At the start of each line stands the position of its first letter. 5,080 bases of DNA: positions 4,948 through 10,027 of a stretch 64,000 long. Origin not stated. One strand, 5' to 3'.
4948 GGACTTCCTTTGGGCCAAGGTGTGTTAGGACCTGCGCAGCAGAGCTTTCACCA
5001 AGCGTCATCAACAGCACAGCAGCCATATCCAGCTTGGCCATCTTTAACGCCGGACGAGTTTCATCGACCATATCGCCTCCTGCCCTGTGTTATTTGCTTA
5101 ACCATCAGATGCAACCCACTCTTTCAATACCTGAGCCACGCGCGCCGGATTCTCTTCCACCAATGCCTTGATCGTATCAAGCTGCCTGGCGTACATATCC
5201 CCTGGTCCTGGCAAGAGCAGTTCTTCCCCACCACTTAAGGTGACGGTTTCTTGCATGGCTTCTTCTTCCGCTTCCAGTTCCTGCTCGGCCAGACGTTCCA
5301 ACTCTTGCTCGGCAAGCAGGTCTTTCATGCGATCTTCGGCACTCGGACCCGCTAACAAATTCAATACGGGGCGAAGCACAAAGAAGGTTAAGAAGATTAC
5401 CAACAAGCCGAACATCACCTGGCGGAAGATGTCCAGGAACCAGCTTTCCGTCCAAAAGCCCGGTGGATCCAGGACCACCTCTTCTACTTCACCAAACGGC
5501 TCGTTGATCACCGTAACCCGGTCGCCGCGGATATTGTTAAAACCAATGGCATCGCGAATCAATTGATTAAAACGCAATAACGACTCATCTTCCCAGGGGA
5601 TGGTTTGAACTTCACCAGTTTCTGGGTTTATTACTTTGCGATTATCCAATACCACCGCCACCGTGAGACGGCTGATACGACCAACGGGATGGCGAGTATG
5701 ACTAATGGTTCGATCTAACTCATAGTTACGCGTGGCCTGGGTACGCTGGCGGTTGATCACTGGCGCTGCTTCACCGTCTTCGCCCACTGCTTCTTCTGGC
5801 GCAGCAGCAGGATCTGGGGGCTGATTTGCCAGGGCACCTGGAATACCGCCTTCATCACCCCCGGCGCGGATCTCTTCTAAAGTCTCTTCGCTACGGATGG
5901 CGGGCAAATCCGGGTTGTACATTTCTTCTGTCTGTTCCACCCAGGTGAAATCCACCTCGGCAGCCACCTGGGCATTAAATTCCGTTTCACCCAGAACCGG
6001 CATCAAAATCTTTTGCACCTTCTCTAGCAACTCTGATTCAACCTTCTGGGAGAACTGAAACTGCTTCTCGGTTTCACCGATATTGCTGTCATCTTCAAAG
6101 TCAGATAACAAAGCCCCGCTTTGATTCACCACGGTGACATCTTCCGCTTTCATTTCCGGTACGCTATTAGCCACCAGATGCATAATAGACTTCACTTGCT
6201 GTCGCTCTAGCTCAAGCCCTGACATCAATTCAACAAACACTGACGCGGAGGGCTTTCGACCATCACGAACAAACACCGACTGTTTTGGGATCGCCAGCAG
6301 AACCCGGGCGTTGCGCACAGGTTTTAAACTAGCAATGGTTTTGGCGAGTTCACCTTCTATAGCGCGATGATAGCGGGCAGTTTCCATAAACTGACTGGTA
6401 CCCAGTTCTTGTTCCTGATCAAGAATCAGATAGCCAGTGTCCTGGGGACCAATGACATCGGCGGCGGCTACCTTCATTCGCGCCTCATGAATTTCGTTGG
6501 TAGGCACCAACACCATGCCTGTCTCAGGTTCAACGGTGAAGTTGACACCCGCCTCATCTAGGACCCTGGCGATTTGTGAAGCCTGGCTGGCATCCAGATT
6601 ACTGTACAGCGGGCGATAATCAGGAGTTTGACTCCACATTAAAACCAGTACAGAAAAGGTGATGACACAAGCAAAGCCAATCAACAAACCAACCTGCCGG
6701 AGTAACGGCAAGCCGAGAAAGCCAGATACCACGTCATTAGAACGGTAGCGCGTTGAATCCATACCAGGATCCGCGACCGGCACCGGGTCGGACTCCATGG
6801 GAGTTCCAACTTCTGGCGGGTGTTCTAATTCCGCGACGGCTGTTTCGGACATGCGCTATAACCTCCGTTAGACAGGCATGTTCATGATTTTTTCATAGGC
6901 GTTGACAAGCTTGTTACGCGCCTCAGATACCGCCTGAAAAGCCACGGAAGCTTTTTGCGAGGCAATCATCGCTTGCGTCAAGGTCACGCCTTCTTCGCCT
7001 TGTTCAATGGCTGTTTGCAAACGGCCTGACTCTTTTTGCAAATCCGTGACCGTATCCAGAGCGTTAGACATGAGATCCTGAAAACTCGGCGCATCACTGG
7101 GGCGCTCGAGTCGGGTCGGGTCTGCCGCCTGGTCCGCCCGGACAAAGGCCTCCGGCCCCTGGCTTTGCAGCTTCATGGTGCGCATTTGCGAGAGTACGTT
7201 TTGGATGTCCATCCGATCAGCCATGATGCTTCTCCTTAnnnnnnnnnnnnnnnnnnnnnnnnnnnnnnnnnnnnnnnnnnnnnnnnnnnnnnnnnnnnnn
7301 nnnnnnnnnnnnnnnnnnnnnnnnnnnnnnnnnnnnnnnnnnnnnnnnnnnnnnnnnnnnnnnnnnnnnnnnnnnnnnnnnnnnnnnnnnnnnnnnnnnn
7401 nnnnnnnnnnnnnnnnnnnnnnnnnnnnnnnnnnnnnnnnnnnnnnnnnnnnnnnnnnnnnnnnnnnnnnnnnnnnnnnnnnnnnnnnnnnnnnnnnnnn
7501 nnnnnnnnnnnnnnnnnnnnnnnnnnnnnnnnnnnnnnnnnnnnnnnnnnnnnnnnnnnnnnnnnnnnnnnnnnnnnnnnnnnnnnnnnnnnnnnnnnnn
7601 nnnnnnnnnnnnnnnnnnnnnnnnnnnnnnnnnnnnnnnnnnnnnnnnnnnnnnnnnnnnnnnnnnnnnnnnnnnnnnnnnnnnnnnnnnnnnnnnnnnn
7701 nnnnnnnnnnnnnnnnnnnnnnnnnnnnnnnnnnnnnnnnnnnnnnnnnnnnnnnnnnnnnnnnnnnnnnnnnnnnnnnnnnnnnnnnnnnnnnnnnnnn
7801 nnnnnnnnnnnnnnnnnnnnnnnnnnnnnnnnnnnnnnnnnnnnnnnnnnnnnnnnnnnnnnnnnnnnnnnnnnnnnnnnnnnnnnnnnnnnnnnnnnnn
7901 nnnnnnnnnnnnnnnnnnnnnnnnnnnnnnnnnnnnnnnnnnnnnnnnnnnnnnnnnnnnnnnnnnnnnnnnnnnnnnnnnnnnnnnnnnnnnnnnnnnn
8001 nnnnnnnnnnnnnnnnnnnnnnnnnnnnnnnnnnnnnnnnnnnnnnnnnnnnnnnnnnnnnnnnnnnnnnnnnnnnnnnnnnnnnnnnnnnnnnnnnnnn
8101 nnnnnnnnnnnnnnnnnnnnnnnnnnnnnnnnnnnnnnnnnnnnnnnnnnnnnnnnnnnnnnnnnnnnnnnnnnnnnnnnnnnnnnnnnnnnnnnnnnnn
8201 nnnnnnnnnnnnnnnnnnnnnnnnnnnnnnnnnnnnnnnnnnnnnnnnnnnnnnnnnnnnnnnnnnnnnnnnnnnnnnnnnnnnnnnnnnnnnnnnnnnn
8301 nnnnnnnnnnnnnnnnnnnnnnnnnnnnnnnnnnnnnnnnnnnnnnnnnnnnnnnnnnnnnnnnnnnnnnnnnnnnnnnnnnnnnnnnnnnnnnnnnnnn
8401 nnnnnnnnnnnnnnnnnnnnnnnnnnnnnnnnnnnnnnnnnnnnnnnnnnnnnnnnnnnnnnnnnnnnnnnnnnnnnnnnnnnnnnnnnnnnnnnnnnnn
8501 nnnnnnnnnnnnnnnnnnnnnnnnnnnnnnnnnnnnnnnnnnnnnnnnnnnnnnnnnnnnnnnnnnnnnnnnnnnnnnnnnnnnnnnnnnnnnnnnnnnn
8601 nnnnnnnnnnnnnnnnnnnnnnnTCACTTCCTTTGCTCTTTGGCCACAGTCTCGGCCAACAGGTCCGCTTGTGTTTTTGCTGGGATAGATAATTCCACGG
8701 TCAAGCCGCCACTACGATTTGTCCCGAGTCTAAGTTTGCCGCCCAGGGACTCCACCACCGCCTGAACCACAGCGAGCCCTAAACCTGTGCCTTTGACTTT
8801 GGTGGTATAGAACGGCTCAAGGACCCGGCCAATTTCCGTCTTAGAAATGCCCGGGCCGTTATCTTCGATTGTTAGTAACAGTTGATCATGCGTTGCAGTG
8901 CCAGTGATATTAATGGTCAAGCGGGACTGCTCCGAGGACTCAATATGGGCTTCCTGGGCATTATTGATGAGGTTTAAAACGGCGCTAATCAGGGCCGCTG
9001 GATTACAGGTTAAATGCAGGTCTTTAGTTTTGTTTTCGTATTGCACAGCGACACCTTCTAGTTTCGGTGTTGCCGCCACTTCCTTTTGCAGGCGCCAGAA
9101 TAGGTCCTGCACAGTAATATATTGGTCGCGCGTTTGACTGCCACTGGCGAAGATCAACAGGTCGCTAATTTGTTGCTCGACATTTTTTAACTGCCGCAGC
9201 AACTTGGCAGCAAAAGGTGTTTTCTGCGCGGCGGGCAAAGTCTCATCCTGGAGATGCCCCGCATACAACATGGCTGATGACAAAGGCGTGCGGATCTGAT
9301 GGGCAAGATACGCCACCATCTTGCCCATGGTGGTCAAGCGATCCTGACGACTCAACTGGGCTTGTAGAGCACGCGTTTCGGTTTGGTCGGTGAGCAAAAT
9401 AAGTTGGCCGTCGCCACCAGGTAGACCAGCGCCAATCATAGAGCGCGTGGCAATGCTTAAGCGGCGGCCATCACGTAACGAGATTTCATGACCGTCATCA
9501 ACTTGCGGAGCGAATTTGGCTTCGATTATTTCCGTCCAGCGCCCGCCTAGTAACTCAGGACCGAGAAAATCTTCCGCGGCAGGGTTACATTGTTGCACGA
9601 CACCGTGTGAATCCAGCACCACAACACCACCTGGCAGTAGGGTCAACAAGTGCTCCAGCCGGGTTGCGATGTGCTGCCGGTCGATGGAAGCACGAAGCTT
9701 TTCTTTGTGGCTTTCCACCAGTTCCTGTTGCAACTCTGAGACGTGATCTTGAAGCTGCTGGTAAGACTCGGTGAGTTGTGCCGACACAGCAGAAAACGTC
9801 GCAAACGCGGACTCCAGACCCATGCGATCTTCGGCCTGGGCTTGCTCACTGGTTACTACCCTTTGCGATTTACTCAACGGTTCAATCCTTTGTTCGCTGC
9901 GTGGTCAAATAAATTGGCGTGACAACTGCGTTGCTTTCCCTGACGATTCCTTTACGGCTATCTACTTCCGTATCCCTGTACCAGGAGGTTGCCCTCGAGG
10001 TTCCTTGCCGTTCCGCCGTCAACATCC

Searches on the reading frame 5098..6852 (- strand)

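Call 8: search_protein_families(library=pfam, proteins=[window:5098-6852:-], max_evalue=0.001)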
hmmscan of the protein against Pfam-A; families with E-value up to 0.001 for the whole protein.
window:5098-6852:- (584 aa): 2 families
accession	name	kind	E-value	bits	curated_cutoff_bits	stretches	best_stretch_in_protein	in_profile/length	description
PF01514.23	YscJ_FliF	-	6.5e-61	205.8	24.4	1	75-250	2-178/179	Secretory protein of YscJ/FliF family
PF08345.17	YscJ_FliF_C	-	5.6e-42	144.1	23.8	1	283-453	1-147/147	Flagellar M-ring protein C-terminal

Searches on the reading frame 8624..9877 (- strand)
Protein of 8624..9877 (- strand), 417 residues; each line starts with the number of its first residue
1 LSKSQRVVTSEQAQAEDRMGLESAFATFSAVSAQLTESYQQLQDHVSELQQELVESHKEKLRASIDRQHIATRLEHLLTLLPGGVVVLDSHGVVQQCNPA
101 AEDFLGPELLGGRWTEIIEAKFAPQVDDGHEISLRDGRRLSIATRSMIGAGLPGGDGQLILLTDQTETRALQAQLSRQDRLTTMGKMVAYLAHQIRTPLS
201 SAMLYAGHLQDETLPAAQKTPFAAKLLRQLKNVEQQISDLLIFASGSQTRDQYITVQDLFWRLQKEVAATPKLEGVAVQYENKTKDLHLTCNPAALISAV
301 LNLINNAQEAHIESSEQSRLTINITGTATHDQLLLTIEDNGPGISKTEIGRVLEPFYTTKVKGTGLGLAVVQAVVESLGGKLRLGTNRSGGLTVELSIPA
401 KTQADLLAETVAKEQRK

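Call 8: search_protein_families(library=pfam, proteins=[window:8624-9877:-], max_evalue=0.001)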
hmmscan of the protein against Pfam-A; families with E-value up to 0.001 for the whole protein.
window:8624-9877:- (417 aa): 6 families
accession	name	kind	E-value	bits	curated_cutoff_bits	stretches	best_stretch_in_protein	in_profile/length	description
PF02518.31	HATPase_c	-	9.3e-22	78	26.4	1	293-401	3-110/111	Histidine kinase-, DNA gyrase B-, and HSP90-like ATPase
PF00512.31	HisKA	-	1.6e-11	44.5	26.9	1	184-245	2-62/66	His Kinase A (phospho-acceptor) domain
PF13188.13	PAS_8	-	1.1e-05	25.6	21.8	1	73-119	2-48/65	PAS domain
PF14501.12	HATPase_c_5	-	4.4e-05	23.8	22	1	293-387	3-91/102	GHKL domain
PF13589.12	HATPase_c_3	-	5.2e-05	23.7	25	0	298-354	5-55/137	Histidine kinase-, DNA gyrase B-, and HSP90-like ATPase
PF00989.32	PAS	-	0.00057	20.3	22.6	0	73-106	2-35/113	PAS fold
